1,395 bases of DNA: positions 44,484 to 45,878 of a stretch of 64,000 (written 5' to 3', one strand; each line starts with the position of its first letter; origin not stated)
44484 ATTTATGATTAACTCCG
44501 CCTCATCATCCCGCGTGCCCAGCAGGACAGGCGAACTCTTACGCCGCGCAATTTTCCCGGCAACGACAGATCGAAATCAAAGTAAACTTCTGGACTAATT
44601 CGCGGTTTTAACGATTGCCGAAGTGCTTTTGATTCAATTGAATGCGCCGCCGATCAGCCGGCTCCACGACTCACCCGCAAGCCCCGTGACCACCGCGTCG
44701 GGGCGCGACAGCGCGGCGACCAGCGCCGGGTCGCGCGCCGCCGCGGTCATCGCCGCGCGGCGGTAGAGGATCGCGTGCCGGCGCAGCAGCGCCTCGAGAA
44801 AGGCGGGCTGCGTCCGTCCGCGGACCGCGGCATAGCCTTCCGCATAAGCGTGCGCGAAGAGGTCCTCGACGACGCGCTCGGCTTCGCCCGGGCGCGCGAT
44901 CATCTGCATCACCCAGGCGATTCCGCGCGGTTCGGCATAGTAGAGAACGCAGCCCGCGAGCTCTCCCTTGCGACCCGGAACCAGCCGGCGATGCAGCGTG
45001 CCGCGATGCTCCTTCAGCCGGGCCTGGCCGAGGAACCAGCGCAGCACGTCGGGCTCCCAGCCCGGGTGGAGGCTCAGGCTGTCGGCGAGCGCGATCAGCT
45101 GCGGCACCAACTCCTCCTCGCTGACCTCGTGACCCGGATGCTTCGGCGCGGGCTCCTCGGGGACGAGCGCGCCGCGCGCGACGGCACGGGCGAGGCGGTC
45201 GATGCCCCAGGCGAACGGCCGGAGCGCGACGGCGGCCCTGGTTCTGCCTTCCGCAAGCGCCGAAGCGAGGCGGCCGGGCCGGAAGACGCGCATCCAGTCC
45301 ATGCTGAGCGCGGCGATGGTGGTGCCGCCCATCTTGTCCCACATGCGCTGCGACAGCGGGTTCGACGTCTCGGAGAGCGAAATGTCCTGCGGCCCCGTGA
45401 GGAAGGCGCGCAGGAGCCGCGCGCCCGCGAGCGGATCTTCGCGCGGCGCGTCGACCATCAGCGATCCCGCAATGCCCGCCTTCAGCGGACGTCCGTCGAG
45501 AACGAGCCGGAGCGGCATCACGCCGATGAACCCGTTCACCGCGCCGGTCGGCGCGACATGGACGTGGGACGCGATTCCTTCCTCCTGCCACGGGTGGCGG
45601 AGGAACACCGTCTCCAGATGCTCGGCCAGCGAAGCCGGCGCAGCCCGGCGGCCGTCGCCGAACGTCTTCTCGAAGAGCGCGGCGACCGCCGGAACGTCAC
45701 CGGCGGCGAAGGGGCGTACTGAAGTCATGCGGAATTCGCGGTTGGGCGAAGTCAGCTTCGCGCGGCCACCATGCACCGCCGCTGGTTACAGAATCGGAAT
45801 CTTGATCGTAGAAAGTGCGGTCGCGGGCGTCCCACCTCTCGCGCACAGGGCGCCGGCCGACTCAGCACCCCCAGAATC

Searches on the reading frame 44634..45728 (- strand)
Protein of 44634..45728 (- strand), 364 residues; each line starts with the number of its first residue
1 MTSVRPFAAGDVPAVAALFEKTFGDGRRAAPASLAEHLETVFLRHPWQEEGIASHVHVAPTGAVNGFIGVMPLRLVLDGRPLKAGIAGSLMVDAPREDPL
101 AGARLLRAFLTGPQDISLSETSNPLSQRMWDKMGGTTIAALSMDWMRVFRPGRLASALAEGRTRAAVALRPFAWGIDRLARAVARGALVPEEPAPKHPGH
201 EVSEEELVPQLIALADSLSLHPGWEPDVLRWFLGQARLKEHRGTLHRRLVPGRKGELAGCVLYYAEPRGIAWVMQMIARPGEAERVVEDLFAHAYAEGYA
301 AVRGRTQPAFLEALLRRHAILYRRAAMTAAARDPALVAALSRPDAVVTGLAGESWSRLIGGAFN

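Call 9: search_protein_families(library=pfam, proteins=[window:44634-45728:-], max_evalue=0.01)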
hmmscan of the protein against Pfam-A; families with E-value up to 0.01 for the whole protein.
window:44634-45728:- (364 aa): 0 families

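Call 10: search_protein_families(library=ncbifam, proteins=[window:44634-45728:-], max_evalue=0.01)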
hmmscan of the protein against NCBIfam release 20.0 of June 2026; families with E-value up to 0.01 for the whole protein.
window:44634-45728:- (364 aa): 0 families

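Call 15: find_homologous_proteins(query=window:44634-45728:-)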
Query window:44634-45728:- (364 aa): 313 proteins with E <= 0.001 among 8000 candidates; the best 120 are listed.
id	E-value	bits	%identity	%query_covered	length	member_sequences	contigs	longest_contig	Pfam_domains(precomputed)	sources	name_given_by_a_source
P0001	5.9e-236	801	100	100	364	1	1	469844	-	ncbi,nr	ncbi:MAG: hypothetical protein KIS96_01865 [Bauldia sp.]|nr:hypothetical protein [Bauldia sp.]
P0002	5.1e-208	709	87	100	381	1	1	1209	-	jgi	jgi:hypothetical protein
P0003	1.2e-129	451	58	100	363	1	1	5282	-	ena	-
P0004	7.7e-124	432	56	100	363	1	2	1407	-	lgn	-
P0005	3.0e-123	430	56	100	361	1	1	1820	-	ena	-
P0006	2.4e-121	424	55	100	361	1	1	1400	-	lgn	-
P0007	9.1e-115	402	54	100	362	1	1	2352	-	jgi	jgi:hypothetical protein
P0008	6.3e-113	396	54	100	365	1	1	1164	-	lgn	-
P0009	6.9e-112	393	55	100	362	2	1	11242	-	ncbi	ncbi:MAG: hypothetical protein ACWA6X_12530 [Bauldia sp.]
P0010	8.5e-112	392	54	100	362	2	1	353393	-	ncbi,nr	ncbi:MAG: hypothetical protein KIT43_14465 [Bauldia sp.]|nr:hypothetical protein [Bauldia sp.]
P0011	9.9e-112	392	53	100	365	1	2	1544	-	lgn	-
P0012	1.9e-111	391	49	100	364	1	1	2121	-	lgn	-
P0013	1.1e-106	375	49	99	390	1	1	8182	-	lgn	-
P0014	1.6e-102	362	48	99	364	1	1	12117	-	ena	-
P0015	4.0e-102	360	51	99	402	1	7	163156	-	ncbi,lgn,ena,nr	ncbi:MAG: hypothetical protein IRZ09_00470 [Variibacter sp.]|nr:hypothetical protein [Variibacter sp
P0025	1.7e-97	345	47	100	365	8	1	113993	-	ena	-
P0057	2.6e-90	322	45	100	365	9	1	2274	PF13527.14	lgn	-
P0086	1.1e-85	306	43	99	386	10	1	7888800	-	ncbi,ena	-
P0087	8.5e-85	303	42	99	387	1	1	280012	-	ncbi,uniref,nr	ncbi:hypothetical protein [Nitratireductor sp. XY-223]|uniref:hypothetical protein n=1 Tax=Nitratire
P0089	3.8e-84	301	44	100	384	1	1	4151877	-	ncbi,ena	-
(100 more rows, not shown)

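Call 16: find_encoding_contigs(protein=P0086, flank=10000, max_places=2)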
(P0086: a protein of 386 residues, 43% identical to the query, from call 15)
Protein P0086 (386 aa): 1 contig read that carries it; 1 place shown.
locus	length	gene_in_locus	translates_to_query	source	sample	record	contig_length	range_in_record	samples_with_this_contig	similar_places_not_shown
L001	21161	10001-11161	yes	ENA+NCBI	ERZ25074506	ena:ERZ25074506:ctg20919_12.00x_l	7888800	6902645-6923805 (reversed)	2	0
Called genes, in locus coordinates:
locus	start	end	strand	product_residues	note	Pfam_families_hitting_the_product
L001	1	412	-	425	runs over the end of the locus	PF06808:DctM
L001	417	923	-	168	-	PF04290:DctQ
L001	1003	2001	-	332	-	PF03480:DctP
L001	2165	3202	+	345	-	PF00356:LacI, PF13407:Peripla_BP_4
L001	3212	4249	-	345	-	PF00356:LacI, PF13407:Peripla_BP_4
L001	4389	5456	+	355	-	PF00487:FA_desaturase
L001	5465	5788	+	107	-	PF00355:Rieske, PF13806:Rieske_2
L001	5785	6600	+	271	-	PF02548:Pantoate_transf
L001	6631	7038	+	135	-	PF00582:Usp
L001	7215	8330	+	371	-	PF01075:Glyco_transf_9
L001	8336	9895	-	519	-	PF01565:FAD_binding_4, PF08031:BBE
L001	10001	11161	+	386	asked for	-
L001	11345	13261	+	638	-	PF13522:GATase_6, PF13537:GATase_7, PF00733:Asn_synthase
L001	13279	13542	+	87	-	-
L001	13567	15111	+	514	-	PF00501:AMP-binding, PF13193:AMP-binding_C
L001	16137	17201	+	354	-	PF01522:Polysacc_deac_1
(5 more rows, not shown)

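Call 17: find_encoding_contigs(protein=P0087, flank=10000, max_places=2)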
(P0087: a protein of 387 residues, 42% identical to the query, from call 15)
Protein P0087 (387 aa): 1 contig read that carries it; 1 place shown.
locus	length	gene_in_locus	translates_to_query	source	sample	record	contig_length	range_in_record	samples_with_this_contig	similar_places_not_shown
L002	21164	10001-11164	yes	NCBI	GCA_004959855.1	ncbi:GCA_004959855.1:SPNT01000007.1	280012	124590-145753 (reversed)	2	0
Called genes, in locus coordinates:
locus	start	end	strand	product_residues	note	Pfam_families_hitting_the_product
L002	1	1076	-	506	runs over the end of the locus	PF02653:BPD_transp_2, PF26354:DMF_alpha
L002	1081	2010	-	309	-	PF02653:BPD_transp_2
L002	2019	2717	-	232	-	PF00005:ABC_tran, PF13304:AAA_21 (faint)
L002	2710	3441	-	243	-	PF00005:ABC_tran, PF13304:AAA_21 (faint), PF12399:BCA_ABC_TP_C (weak)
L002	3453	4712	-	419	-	PF13433:Peripla_BP_5 (weak), PF13458:Peripla_BP_6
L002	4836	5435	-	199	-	PF00440:TetR_N, PF13977:TetR_C_6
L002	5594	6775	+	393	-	PF25917:BSH_RND (faint), PF25973:BSH_CzcB (weak)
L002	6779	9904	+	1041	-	PF00873:ACR_tran, PF02355:SecD_SecF_C (faint), PF03176:MMPL (weak)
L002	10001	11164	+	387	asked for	-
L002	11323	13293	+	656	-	PF13522:GATase_6, PF13537:GATase_7, PF00733:Asn_synthase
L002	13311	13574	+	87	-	-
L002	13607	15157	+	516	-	PF00501:AMP-binding, PF13193:AMP-binding_C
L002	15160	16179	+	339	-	PF02540:NAD_synthase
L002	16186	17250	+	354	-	PF01522:Polysacc_deac_1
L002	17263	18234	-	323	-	PF22632:BphC_D1, PF00903:Glyoxalase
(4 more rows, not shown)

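Call 18: find_encoding_contigs(protein=P0089, flank=10000, max_places=2)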
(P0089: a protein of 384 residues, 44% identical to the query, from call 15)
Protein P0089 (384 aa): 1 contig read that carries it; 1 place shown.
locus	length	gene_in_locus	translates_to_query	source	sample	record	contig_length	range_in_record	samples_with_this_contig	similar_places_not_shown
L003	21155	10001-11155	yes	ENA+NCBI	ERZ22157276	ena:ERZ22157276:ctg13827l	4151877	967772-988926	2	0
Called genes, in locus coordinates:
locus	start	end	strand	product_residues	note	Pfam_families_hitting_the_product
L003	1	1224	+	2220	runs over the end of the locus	PF03534:SpvB, PF12256:TcdB_toxin_midN, PF13946:DUF4214, PF05593:RHS_repeat, PF25023:TEN_YD-shell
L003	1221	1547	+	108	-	-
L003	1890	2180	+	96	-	-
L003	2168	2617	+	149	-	-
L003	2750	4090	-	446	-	PF13356:Arm-DNA-bind_3, PF22022:Phage_int_M, PF14659:Phage_int_SAM_3 (weak), PF00589:Phage_integrase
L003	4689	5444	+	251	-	PF00188:CAP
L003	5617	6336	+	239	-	-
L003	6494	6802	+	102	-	PF19551:DUF6074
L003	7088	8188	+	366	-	PF01075:Glyco_transf_9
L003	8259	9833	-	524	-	PF01565:FAD_binding_4, PF08031:BBE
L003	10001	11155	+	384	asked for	-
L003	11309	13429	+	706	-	PF13522:GATase_6, PF13537:GATase_7, PF00733:Asn_synthase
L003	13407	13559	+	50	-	-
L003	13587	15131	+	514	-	PF00501:AMP-binding, PF13193:AMP-binding_C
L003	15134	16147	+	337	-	PF02540:NAD_synthase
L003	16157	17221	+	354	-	PF01522:Polysacc_deac_1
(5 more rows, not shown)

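Call 21: find_encoding_contigs(protein=P0010, flank=10000, max_places=2)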
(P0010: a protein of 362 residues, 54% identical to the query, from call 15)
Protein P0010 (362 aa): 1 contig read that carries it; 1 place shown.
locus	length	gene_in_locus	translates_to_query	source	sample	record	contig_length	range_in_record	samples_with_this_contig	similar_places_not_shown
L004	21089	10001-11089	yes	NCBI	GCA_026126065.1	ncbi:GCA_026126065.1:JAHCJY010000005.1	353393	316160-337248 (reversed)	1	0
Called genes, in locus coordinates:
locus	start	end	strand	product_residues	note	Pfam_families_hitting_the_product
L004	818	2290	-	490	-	PF13148:DUF3987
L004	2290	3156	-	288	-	PF23639:DUF7146, PF13362:Toprim_3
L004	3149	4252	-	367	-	PF02195:ParB_N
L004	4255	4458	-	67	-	PF05930:Phage_AlpA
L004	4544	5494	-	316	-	-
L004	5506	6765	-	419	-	PF13356:Arm-DNA-bind_3, PF22022:Phage_int_M, PF00589:Phage_integrase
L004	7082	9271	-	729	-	PF03176:MMPL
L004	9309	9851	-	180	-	PF01047:MarR (weak), PF12802:MarR_2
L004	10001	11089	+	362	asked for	-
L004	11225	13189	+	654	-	PF13522:GATase_6, PF13537:GATase_7, PF00733:Asn_synthase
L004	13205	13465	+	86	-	PF00550:PP-binding (weak)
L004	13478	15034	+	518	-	PF00501:AMP-binding, PF13193:AMP-binding_C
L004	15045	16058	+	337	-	PF02540:NAD_synthase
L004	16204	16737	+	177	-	-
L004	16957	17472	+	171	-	-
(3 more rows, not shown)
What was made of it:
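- MMPL plus MarR, or RND pumps, flank the cassette in Bauldia and Nitratireductor (calls 17, 21). RND, MMPL and MarR neighbours occur (calls 17, 21).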

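Call 22: find_encoding_contigs(protein=P0015, flank=10000, max_places=2)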
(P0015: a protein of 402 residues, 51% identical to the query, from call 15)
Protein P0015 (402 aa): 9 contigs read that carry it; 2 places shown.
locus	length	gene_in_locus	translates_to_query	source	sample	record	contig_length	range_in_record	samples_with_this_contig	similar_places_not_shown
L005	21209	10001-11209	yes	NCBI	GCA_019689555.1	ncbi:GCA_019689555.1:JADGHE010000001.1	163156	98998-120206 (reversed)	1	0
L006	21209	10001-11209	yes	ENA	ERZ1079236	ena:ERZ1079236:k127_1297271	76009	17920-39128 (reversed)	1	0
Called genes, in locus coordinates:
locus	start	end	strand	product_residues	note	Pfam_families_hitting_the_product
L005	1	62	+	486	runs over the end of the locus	PF00919:UPF0004, PF04055:Radical_SAM, PF01938:TRAM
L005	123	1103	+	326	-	PF02562:PhoH, PF13245:AAA_19, PF13604:AAA_30 (weak)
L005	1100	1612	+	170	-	PF02130:YbeY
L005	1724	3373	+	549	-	PF20154:LNT_N, PF00795:CN_hydrolase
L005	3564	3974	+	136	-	PF01381:HTH_3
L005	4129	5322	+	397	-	PF00438:S-AdoMet_synt_N, PF02772:S-AdoMet_synt_M, PF02773:S-AdoMet_synt_C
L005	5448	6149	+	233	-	PF02390:Methyltransf_4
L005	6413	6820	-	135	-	PF01638:HxlR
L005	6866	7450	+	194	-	PF02525:Flavodoxin_2, PF03358:FMN_red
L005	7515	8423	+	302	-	PF02678:Pirin, PF05726:Pirin_C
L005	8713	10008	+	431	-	-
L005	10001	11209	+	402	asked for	-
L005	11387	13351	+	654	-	PF13522:GATase_6, PF13537:GATase_7, PF00733:Asn_synthase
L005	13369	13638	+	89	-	-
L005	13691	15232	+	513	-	PF00501:AMP-binding, PF23562:AMP-binding_C_3 (faint), PF13193:AMP-binding_C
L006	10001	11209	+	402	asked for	-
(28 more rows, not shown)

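Call 23: find_encoding_contigs(protein=P0025, flank=10000, max_places=2)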
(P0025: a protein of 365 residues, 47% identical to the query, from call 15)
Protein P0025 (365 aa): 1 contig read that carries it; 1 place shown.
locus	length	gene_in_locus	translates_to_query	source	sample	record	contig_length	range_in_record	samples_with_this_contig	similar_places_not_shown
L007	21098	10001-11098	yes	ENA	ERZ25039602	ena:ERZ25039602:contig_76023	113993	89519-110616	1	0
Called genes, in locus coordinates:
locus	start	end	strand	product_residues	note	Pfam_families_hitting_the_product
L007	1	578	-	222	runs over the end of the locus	-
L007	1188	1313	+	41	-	-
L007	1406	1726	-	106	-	PF13560:HTH_31 (weak), PF01381:HTH_3 (faint)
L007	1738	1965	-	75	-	PF21716:dnstrm_HI1420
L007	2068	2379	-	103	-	PF05973:Gp49 (weak)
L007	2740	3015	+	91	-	-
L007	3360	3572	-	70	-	-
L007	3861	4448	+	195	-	PF01494:FAD_binding_3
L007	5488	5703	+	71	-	-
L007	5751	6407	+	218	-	PF09084:NMT1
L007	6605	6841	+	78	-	-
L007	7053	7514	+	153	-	-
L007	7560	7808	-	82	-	-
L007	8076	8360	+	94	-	-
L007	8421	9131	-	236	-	-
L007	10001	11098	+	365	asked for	-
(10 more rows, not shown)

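Call 25: search_solved_structures(query=window:44634-45728:-, max_evalue=10)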
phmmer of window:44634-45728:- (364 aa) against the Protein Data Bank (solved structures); distinct sequences matched with E-value up to 10: 0.

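Call 29: find_related_loci(query=A1, collection=genome_contigs, flank=10000)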
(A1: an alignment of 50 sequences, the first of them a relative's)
Query A1 (364 aa) in genome_contigs; peptide patterns used: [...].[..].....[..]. (x = any residue, [..] = any of these).
151 stretches matched a pattern; 104 encode a relative of the query (tblastn E <= 1e-3); the best 80 are kept; 80 distinct loci.
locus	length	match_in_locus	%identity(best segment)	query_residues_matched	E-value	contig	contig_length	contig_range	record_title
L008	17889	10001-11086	56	1-364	2e-118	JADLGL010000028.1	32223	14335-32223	MAG: Bauldia sp. isolate SJ436 c_000000203181, whole genome shotgun sequence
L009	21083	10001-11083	54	1-363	2e-115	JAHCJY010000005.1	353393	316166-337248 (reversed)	MAG: Bauldia sp. isolate TGS_PRO15 PRO15_5, whole genome shotgun sequence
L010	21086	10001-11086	49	1-363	5e-103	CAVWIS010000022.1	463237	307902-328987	MAG: uncultured Alphaproteobacteria bacterium isolate MFD02159.bin.2.123 genome assembly, contig: contig_25481, whole ge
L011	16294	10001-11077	50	4-363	1e-100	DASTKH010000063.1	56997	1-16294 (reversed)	MAG TPA_asm: Xanthobacteraceae bacterium isolate SMAG_U1995 k141_1447295, whole genome shotgun sequence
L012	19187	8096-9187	45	1-363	9e-99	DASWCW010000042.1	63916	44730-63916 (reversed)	MAG TPA_asm: Xanthobacteraceae bacterium isolate SMAG_U2719 k141_216386, whole genome shotgun sequence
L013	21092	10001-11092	46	1-363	8e-98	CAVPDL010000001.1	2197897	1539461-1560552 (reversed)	MAG: uncultured Alphaproteobacteria bacterium isolate MFD00031.bin.2.178 genome assembly, contig: contig_10552, whole ge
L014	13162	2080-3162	43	2-360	1e-97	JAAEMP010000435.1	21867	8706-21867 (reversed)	MAG: Hyphomicrobiales bacterium isolate Bse_9 BseG_CONTIG3199047, whole genome shotgun sequence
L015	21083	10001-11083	51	4-363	3e-97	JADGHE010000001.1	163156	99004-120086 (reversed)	MAG: Variibacter sp. isolate HOG14 NODE_6_length_163156_cov_68.501230, whole genome shotgun sequence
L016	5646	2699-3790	43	1-364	5e-97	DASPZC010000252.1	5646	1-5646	MAG TPA_asm: Xanthobacteraceae bacterium isolate SMAG_U11609 k141_1194799, whole genome shotgun sequence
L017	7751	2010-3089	46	4-364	3e-94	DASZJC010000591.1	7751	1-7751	MAG TPA_asm: Xanthobacteraceae bacterium isolate SMAG_U6619 k141_3076144, whole genome shotgun sequence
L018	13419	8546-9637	44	1-363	3e-94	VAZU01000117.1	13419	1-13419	MAG: Alphaproteobacteria bacterium isolate AP_16 14_1009_16_40cm_scaffold_38570, whole genome shotgun sequence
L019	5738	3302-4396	46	1-363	7e-93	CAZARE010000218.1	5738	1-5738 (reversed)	MAG TPA_asm: uncultured Propylenella sp. isolate binchicken_co31_395 genome assembly, contig: k141_792190, whole genome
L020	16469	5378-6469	44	2-364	3e-92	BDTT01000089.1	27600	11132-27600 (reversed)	Bacterium BMS3Bbin10 DNA, contig: NODE_37, whole genome shotgun sequence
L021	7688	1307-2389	43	3-364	9e-91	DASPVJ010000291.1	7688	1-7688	MAG TPA_asm: Xanthobacteraceae bacterium isolate SMAG_U12326 k141_725902, whole genome shotgun sequence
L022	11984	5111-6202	42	2-364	1e-90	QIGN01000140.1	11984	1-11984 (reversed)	MAG: Hyphomicrobiales bacterium isolate SZUA-148 Ga0063293_10005411, whole genome shotgun sequence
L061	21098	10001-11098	40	1-363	5e-81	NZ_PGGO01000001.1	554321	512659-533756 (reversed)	Phyllobacterium brassicacearum strain STM 196 NODE_1_length_554321_cov_52.8864, whole genome shotgun sequence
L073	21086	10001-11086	44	3-364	8e-84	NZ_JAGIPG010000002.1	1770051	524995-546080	Neorhizobium galegae strain DS1978 Ga0451187_02, whole genome shotgun sequence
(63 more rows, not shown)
